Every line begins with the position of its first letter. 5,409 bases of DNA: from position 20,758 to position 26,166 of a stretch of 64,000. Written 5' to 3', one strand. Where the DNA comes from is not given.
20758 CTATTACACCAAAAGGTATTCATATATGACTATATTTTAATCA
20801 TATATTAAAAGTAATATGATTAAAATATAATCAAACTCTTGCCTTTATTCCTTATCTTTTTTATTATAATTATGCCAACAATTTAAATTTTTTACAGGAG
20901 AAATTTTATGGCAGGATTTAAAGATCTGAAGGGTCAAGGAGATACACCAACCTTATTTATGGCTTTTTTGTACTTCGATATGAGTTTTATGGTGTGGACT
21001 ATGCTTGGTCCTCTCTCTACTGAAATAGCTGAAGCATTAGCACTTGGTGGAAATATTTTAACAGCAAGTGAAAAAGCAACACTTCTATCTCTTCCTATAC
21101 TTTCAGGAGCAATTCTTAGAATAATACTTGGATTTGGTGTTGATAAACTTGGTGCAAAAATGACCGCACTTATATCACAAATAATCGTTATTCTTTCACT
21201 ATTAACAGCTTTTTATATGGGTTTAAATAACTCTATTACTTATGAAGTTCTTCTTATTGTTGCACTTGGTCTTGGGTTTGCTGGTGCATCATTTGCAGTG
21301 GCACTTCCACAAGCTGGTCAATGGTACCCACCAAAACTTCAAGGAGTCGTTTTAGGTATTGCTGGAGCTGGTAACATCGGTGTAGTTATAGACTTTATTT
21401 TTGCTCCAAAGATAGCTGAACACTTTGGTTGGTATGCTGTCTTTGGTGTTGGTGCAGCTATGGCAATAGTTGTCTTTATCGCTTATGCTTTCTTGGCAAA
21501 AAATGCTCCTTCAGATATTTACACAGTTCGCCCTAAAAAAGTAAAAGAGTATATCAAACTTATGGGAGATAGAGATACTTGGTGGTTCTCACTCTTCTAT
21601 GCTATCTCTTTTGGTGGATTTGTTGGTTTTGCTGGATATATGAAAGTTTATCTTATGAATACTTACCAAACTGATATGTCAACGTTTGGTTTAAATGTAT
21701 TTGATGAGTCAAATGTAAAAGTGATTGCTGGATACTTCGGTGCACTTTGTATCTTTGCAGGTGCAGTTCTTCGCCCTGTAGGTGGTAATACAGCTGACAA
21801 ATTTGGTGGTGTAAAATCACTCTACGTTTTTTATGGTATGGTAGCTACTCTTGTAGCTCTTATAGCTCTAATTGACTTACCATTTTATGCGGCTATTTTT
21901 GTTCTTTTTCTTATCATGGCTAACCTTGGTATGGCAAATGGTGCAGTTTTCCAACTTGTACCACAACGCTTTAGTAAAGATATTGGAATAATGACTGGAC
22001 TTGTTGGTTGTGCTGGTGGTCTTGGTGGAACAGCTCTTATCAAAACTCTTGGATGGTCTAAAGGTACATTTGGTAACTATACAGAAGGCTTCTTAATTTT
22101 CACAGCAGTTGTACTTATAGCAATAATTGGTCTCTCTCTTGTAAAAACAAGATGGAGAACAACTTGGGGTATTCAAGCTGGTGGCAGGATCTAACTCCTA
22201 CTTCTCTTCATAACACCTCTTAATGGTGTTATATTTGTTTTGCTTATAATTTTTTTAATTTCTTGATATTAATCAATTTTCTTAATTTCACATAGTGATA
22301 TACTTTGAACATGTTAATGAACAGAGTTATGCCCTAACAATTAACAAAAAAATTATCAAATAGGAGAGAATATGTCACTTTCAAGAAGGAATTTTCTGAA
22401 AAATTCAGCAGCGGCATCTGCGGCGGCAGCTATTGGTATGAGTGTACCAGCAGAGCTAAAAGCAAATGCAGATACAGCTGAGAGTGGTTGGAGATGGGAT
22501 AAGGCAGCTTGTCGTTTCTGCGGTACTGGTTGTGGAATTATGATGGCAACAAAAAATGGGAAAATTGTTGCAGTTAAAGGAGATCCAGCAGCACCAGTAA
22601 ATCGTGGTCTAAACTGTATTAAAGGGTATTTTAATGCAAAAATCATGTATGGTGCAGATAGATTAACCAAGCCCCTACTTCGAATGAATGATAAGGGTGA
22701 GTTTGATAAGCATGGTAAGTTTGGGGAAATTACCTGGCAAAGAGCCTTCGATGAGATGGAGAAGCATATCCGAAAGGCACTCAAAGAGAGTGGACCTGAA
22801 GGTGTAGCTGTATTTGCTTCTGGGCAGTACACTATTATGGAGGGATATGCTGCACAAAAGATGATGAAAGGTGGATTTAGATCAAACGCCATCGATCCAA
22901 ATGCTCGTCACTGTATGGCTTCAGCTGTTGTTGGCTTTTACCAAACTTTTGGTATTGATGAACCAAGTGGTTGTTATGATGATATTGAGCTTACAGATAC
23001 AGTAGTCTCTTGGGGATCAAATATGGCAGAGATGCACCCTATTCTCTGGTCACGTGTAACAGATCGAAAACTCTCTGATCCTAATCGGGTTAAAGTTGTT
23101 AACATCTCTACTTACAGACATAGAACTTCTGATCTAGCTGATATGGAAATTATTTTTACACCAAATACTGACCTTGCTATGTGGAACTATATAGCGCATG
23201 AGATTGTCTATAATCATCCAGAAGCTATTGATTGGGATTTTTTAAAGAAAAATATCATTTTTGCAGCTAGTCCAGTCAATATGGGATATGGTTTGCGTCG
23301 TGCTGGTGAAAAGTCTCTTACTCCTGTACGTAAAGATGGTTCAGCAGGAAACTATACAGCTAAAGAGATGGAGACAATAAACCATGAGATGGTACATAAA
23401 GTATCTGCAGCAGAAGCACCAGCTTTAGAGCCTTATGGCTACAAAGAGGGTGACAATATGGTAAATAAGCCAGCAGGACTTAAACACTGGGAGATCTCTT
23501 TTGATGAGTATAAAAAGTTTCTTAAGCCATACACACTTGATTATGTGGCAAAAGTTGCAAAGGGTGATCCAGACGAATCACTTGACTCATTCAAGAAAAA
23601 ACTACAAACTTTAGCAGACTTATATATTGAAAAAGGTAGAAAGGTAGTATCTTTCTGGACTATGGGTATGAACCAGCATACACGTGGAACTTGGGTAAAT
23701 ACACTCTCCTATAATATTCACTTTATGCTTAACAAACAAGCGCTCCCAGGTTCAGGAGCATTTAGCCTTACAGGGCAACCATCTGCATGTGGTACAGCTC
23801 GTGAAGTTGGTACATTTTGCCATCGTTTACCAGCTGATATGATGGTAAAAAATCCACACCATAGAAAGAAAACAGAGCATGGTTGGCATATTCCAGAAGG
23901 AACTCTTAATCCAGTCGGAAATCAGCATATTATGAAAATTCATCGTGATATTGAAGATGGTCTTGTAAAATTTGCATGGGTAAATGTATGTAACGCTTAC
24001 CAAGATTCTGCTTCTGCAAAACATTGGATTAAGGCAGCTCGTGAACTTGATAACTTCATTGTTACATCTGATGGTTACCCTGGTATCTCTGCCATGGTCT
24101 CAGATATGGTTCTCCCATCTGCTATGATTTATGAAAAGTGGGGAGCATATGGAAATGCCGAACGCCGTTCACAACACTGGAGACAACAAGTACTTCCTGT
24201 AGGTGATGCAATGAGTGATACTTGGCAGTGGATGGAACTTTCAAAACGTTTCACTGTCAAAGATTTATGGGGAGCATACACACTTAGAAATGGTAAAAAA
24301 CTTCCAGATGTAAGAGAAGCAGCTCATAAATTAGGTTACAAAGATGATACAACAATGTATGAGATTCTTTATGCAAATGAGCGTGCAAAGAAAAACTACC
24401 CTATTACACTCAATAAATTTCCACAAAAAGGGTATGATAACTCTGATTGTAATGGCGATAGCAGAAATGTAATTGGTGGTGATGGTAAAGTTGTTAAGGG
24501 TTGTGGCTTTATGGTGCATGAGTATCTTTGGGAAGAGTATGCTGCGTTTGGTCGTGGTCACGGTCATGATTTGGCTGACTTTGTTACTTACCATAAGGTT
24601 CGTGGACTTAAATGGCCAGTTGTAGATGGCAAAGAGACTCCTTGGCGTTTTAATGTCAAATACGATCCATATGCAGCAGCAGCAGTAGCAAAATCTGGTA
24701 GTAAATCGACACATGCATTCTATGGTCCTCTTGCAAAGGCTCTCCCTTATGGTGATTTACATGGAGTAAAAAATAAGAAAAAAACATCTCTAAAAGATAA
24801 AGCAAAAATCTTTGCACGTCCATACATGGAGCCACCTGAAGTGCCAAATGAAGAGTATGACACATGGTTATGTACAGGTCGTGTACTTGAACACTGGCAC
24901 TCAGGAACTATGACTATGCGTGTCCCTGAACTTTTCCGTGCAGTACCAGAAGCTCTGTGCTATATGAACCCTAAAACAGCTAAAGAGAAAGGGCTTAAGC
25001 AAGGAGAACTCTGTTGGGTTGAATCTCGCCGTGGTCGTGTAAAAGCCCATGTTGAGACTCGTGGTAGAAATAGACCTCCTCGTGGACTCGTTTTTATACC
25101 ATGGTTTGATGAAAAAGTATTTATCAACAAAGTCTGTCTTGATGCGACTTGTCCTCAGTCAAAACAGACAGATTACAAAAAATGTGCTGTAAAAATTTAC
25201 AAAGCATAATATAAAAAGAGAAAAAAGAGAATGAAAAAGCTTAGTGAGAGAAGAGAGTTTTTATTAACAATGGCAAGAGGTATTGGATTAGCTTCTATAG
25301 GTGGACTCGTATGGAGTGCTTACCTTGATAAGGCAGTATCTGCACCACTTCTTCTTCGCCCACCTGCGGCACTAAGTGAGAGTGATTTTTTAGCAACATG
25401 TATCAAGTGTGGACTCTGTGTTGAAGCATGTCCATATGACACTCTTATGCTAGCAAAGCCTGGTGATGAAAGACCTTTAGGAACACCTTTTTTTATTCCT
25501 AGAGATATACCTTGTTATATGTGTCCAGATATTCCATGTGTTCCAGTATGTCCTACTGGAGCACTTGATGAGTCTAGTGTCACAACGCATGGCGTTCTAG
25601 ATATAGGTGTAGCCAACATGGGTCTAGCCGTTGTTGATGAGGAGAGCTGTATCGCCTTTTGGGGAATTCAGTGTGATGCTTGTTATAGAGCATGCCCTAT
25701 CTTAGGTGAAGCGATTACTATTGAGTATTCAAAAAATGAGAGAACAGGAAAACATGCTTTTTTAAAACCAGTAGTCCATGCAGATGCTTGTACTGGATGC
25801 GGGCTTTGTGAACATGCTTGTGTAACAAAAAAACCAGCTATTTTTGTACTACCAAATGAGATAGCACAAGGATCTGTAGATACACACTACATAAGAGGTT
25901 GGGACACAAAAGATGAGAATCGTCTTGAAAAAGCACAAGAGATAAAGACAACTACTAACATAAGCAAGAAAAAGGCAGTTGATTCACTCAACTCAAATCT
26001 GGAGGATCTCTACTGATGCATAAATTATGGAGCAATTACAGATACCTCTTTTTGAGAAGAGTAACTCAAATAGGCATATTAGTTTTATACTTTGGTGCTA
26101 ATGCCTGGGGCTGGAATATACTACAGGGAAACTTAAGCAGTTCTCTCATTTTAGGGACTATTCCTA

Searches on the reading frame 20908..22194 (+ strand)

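Call 48: search_protein_families(library=pfam, proteins=[window:20908-22194:+], max_evalue=0.0001)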
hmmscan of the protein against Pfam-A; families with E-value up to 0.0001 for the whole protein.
window:20908-22194:+ (428 aa): 1 family
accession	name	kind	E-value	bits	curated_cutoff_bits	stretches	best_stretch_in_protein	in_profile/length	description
PF07690.21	MFS_1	-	9.2e-33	114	33.4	1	25-375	7-344/347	Major Facilitator Superfamily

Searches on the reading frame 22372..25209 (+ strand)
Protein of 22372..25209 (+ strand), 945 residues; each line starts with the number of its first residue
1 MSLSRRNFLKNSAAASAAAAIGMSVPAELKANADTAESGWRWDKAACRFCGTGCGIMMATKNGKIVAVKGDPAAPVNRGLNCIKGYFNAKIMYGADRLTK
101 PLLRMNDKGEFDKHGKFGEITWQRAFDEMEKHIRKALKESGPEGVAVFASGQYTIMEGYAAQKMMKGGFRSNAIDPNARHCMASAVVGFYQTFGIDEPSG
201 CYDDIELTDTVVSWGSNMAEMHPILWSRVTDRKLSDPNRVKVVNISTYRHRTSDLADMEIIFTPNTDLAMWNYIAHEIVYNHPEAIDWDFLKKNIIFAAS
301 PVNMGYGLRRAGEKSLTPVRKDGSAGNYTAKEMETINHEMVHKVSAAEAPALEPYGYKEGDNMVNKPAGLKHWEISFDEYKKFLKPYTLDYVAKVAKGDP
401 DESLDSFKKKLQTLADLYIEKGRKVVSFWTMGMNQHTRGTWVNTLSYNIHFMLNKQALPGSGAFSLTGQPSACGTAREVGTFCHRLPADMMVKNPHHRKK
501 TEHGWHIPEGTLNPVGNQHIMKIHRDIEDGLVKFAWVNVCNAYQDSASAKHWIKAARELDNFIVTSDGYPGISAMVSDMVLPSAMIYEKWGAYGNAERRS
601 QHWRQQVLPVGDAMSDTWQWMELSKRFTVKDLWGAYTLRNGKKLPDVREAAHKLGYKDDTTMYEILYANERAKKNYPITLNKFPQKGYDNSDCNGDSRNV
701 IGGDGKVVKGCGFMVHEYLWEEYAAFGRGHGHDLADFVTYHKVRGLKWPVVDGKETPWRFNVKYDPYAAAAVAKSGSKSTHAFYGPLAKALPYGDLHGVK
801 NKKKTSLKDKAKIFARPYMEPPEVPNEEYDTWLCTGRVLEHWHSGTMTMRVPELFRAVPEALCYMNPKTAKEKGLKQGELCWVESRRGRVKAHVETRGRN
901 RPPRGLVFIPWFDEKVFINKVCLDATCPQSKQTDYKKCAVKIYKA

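Call 48: search_protein_families(library=pfam, proteins=[window:22372-25209:+], max_evalue=0.0001)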
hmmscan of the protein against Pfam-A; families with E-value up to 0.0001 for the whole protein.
window:22372-25209:+ (945 aa): 3 families
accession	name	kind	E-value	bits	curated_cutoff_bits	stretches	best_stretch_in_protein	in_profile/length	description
PF00384.28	Molybdopterin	-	2.2e-52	178.7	24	1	97-626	1-353/353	Molybdopterin oxidoreductase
PF01568.27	Molydop_binding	-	1.4e-21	77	26.8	1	832-939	2-110/110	Molydopterin dinucleotide binding domain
PF04879.21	Molybdop_Fe4S4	-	3.2e-20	72.3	22.7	1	41-93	2-54/55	Molybdopterin oxidoreductase Fe4S4 domain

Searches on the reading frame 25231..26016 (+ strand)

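Call 55: search_protein_families(library=pfam, proteins=[window:25231-26016:+], max_evalue=0.0001)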
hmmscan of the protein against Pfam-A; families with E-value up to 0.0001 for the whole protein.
window:25231-26016:+ (261 aa): 13 families
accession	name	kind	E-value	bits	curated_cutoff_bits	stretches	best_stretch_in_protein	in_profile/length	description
PF12838.12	Fer4_7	-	1.2e-18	67.7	27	2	56-111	1-52/52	4Fe-4S dicluster domain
PF00037.32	Fer4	-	3.7e-14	52.3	21.1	1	56-71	7-22/24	4Fe-4S binding domain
PF12837.12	Fer4_6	-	2.7e-10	40.1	25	0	56-70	8-22/24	4Fe-4S binding domain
PF13187.11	Fer4_9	-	3.9e-10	40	27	0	57-111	2-51/52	4Fe-4S dicluster domain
PF13183.11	Fer4_8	-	2.4e-09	38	27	0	146-198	6-65/68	4Fe-4S dicluster domain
PF13237.11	Fer4_10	-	8.5e-09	35.6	25.5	1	134-197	3-52/53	4Fe-4S dicluster domain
PF12797.12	Fer4_2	-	1.1e-08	35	24.5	0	179-197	2-20/22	4Fe-4S binding domain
PF13484.11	Fer4_16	-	1.9e-08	35.4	30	0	95-156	2-64/66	4Fe-4S double cluster binding domain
PF12800.12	Fer4_4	-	2.8e-08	33.8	24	0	55-70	2-17/17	4Fe-4S binding domain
PF14697.11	Fer4_21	-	3.4e-07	30.7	35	1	133-198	1-52/59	4Fe-4S dicluster domain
PF12798.12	Fer4_3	-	5.9e-07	30.3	27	0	57-70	1-14/15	4Fe-4S binding domain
PF13534.11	Fer4_17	-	1.6e-06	29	22.2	0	49-70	38-59/61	4Fe-4S dicluster domain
PF25160.1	LdpA_Fe-S-bd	-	5.7e-06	26.4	27.6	0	44-72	14-43/49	LdpA Fe-S cluster-binding domain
